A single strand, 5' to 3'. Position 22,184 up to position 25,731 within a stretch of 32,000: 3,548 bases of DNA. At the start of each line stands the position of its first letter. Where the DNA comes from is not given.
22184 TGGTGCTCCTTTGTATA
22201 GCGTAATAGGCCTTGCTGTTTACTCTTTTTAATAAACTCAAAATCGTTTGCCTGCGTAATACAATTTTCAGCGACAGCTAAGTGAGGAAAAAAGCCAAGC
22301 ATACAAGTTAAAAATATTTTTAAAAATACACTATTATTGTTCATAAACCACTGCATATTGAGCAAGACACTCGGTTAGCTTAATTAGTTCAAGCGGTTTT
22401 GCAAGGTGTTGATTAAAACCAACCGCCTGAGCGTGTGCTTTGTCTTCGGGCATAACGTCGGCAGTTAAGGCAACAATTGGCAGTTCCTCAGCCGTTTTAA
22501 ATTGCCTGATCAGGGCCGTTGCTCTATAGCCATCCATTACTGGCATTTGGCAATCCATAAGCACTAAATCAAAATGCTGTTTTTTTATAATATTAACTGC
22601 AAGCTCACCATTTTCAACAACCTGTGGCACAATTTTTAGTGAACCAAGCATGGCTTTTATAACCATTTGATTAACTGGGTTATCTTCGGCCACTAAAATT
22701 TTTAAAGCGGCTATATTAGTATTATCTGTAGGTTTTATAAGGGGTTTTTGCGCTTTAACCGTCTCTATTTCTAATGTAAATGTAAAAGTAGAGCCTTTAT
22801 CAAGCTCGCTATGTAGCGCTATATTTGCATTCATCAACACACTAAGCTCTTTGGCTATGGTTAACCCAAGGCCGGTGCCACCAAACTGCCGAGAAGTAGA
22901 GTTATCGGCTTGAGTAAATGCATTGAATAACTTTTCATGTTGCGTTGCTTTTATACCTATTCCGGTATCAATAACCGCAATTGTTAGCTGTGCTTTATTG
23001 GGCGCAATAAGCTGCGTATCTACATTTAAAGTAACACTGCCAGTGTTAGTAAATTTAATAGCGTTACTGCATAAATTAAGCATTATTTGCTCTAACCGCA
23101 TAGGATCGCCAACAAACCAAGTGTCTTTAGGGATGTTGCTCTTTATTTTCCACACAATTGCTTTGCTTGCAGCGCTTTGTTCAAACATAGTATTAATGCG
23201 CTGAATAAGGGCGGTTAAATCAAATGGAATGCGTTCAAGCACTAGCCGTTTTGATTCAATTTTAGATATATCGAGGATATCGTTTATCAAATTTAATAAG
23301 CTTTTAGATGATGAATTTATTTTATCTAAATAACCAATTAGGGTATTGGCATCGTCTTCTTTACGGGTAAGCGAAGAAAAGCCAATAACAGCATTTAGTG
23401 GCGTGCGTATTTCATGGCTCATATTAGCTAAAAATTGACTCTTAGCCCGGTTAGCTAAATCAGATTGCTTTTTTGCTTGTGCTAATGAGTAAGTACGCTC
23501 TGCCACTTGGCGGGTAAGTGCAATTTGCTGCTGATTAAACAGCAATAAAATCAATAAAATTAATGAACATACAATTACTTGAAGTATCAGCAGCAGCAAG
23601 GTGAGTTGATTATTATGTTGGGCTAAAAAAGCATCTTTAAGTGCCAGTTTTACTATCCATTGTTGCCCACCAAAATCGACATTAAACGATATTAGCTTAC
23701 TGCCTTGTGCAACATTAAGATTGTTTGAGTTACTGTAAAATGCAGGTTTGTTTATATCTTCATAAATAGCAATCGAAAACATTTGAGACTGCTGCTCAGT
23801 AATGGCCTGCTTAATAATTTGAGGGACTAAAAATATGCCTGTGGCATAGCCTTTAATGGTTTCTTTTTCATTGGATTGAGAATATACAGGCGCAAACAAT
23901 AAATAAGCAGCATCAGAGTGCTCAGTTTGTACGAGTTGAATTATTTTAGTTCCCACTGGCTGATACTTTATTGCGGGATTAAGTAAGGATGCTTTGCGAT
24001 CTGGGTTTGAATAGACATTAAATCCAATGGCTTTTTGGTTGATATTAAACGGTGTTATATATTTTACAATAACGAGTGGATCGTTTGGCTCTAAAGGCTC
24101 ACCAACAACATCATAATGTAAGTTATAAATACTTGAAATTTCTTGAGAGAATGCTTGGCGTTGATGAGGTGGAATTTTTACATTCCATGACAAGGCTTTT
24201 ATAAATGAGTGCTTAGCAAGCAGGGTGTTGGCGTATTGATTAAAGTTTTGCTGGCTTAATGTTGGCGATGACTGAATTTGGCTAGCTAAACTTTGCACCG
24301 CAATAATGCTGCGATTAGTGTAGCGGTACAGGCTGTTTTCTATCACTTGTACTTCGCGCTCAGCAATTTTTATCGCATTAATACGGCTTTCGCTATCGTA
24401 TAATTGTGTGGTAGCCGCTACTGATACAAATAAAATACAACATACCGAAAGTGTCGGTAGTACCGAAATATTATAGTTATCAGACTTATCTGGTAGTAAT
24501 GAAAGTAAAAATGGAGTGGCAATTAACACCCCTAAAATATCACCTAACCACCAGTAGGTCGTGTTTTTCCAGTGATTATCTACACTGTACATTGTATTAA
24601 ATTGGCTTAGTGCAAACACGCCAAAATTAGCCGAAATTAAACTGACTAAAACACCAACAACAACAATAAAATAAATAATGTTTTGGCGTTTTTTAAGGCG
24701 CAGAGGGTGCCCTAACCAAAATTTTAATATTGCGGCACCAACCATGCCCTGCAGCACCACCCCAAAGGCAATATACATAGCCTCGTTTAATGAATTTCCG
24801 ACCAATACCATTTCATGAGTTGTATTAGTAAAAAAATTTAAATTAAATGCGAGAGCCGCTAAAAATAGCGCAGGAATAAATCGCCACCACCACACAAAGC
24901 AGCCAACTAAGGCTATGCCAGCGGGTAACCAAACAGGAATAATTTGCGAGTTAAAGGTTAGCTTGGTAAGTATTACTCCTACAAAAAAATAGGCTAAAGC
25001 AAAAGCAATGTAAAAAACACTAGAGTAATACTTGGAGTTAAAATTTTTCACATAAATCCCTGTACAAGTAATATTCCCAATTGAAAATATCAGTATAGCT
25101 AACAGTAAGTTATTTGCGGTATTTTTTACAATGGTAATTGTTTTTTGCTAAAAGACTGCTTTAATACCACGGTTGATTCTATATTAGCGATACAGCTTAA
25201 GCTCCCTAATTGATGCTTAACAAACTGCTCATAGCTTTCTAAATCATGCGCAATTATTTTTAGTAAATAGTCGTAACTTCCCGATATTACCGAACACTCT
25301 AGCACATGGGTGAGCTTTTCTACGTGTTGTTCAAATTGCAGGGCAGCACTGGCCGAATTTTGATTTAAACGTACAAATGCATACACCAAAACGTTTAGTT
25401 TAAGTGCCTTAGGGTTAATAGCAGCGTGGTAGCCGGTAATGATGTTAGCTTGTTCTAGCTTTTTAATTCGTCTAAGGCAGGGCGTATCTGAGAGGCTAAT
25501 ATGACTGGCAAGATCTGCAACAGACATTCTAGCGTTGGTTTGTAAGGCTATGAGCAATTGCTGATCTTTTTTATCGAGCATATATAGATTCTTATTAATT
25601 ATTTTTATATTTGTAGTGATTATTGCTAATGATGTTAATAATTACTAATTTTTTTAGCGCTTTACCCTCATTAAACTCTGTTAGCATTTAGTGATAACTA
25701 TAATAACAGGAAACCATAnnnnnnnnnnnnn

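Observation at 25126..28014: Candidate non-canonical kynurenine-type pathway: Lrp/AsnC regulator divergent from an IDO/PrnB-like haem protein + kynureninase-like enzyme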

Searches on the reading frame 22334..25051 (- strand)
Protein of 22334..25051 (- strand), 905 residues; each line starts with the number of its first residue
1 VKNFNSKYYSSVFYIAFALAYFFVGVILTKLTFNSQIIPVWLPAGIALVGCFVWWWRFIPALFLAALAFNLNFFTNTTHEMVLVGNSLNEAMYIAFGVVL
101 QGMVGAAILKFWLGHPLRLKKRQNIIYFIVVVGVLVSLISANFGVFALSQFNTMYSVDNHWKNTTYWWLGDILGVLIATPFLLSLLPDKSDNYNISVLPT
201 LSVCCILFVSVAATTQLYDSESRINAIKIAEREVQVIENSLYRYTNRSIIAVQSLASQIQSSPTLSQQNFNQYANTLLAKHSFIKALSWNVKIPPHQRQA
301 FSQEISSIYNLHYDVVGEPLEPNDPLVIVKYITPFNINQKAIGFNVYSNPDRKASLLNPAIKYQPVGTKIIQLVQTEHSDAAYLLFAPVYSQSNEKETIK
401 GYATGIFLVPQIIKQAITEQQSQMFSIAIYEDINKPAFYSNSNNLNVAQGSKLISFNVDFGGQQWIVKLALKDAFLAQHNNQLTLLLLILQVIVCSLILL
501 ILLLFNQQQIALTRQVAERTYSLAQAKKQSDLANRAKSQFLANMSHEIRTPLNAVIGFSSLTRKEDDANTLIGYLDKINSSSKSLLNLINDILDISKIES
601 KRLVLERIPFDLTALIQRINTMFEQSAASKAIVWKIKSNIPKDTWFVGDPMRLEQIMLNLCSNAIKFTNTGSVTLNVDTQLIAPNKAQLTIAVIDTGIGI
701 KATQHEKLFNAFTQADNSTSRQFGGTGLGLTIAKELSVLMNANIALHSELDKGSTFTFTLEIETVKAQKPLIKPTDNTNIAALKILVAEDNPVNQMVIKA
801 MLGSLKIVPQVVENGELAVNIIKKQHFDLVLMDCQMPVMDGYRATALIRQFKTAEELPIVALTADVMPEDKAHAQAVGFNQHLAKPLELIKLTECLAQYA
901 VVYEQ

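Call 45: search_protein_families(library=pfam, proteins=[window:22334-25051:-], max_evalue=0.0001)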
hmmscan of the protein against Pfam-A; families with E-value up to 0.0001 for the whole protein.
window:22334-25051:- (905 aa): 5 families
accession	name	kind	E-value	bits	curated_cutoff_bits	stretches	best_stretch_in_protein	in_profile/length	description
PF02518.31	HATPase_c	-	7.8e-27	94.3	26.4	1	648-762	1-109/111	Histidine kinase-, DNA gyrase B-, and HSP90-like ATPase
PF03924.19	CHASE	-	5.1e-26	92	25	1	265-432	3-179/189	CHASE domain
PF00072.30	Response_reg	-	1.3e-22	80.5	30.2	1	785-895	1-109/111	Response regulator receiver domain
PF05231.19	MASE1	-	1.7e-20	73.8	29.8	1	19-185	7-168/299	MASE1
PF00512.31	HisKA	-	8.9e-20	71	26.9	1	536-600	1-65/66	His Kinase A (phospho-acceptor) domain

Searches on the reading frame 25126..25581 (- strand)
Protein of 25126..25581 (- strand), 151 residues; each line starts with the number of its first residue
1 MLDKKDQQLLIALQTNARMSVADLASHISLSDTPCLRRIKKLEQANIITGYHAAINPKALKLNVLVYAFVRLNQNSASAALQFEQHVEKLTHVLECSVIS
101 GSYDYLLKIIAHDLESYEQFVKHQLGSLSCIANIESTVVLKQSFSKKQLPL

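Call 3: search_protein_families(library=pfam, proteins=[window:25126-25581:-], max_evalue=1)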
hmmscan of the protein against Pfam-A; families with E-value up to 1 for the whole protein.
window:25126-25581:- (151 aa): 10 families
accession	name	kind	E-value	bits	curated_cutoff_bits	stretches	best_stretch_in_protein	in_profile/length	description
PF01037.27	AsnC_trans_reg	-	6.3e-19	68.1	25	1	70-142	3-73/73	Lrp/AsnC ligand binding domain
PF13404.12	HTH_AsnC-type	-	4.7e-15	55.6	27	1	2-43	1-42/42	AsnC-type helix-turn-helix domain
PF13412.12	HTH_24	-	5.4e-14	51.9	21.9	1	2-49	1-48/48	Winged helix-turn-helix DNA-binding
PF01047.28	MarR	-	0.0026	18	24.6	1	9-49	8-48/59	MarR family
PF12840.13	HTH_20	-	0.0046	17.3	27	1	12-49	12-49/51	Helix-turn-helix domain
PF12018.13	FAP206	-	0.017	14.9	33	1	54-148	12-107/272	Domain of unknown function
PF09756.15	DDRGK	-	0.036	14.1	27.8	1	8-50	103-145/188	DDRGK domain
PF13545.12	HTH_Crp_2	-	0.04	14.3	27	1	16-51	20-57/70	Crp-like helix-turn-helix domain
PF13730.12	HTH_36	-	0.14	12.4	25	1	11-48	15-55/55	Helix-turn-helix domain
PF08279.18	HTH_11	-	0.15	12.4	25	1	7-46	3-43/55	HTH domain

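Call 4: search_protein_families(library=ncbifam, proteins=[window:25126-25581:-], max_evalue=1)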
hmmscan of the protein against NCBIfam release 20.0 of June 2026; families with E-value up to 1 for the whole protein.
window:25126-25581:- (151 aa): 13 families
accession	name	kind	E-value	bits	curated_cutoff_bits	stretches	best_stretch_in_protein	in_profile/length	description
NF008370.0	PRK11169.1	equivalog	3.2e-32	111.5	233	1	2-142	12-152/164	leucine-responsive transcriptional regulator Lrp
NF008384.0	PRK11179.1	equivalog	2.2e-18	66.6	227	1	2-144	7-147/153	transcriptional regulator AsnC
NF053758.1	ChrTpTrnRegChrS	equivalog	1.3e-13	51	250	1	2-145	12-152/158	chromate efflux transcriptional regulator ChrS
NF040947.1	trans_reg_LysM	equivalog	6.1e-13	48.7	180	1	2-142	1-135/136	HTH-type transcriptional regulator LysM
NF040820.1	trans_reg_LrpA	equivalog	5.1e-12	45.9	250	1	1-141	1-138/141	HTH-type transcriptional regulator LrpA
NF041395.1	TranRegLrpA1_Halo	equivalog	6.3e-11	42.4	250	1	6-138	7-136/142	HTH-type transcriptional regulator LrpA1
NF041396.1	TranRegLrp_Halo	equivalog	4.5e-09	36.3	190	1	3-149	4-146/149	HTH-type transcriptional regulator Lrp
NF053606.1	Sta1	subfamily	0.0027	17.8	80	1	2-49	18-65/100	Sta1 family transcriptional regulator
NF033788.1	HTH_metalloreg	subfamily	0.005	16.6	55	1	8-50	15-57/77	metalloregulator ArsR/SmtB family transcription factor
NF040708.3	Siroheme_Dcarb_AhbA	equivalog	0.025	14.4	140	1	7-86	2-84/144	siroheme decarboxylase subunit alpha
TIGR01884.1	cas_HTH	subfamily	0.027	13.8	60.2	1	2-49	140-187/202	CRISPR-associated CARF protein Csa3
NF040707.3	Siroheme_Dcarb_AhbB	equivalog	0.081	12.6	125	1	22-116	17-111/146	siroheme decarboxylase subunit beta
NF041397.1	TranRegGlpR_Halo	equivalog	0.1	12.2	300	1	7-54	8-55/253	HTH-type transcriptional regulator GlpR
